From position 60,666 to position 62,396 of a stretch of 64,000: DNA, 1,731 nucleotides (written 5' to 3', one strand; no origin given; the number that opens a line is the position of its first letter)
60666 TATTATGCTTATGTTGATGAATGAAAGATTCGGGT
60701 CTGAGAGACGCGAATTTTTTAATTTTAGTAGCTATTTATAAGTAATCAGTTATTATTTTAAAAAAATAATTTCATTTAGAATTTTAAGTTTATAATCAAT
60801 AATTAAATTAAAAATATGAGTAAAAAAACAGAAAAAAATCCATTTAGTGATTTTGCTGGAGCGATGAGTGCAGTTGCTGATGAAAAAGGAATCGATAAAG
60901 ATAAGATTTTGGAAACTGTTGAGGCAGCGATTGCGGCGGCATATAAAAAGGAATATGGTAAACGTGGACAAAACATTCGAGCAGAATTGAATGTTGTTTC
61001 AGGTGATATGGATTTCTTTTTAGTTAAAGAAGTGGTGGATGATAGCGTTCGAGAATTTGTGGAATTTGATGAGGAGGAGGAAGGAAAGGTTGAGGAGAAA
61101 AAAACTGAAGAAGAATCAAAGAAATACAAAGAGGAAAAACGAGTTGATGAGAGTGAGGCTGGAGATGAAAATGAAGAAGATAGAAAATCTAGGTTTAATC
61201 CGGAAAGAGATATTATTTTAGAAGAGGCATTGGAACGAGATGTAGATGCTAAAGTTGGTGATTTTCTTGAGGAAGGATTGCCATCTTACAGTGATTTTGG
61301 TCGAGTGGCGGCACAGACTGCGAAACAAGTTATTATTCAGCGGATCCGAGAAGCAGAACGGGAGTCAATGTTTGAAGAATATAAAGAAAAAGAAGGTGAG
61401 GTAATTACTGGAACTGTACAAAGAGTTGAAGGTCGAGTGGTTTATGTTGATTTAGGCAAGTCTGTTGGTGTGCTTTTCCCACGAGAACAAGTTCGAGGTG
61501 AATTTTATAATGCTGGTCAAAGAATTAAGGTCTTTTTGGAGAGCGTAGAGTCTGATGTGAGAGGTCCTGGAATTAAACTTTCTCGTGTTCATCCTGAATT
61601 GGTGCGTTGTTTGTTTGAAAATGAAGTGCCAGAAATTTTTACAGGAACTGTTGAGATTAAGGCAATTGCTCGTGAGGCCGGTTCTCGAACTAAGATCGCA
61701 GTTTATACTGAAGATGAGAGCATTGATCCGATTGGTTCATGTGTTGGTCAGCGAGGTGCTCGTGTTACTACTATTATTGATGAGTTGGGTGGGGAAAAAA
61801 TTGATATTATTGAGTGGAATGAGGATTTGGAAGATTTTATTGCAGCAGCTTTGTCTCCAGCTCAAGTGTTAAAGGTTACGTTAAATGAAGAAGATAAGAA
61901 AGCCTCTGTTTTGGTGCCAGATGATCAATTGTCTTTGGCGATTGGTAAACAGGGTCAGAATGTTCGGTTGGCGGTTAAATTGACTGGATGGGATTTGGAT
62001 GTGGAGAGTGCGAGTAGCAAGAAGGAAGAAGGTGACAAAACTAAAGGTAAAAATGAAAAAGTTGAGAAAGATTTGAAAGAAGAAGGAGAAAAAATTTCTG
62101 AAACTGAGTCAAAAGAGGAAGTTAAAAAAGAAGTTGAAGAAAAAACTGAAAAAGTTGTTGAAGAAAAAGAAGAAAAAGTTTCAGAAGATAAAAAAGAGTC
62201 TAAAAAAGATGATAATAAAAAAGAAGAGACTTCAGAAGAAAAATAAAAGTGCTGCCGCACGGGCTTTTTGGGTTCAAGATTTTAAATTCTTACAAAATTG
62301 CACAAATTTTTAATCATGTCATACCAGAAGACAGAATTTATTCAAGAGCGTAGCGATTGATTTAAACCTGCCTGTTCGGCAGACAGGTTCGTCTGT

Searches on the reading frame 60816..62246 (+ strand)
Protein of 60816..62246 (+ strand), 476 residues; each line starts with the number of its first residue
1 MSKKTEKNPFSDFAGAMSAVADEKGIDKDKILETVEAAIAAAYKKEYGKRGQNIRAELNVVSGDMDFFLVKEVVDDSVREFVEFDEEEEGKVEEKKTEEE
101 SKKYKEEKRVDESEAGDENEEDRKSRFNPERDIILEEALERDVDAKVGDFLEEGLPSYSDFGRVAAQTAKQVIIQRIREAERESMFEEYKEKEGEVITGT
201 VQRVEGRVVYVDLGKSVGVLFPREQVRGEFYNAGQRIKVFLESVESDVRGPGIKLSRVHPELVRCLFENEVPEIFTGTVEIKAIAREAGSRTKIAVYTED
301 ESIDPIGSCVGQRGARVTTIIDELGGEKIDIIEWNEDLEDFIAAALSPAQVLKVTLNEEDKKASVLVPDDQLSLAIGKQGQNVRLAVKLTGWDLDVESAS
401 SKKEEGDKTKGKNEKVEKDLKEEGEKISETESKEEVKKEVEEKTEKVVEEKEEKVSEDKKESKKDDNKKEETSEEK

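Call 33: search_protein_families(library=pfam, proteins=[window:60816-62246:+], max_evalue=0.00001)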
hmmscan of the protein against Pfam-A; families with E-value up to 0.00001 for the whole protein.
window:60816-62246:+ (476 aa): 2 families
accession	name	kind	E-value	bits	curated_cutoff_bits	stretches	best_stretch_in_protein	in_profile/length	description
PF13184.12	KH_5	-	3.8e-28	97.9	27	1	288-355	1-68/69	NusA-like KH domain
PF08529.16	NusA_N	-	1.1e-26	93.8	23.8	1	13-183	2-119/119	NusA N-terminal domain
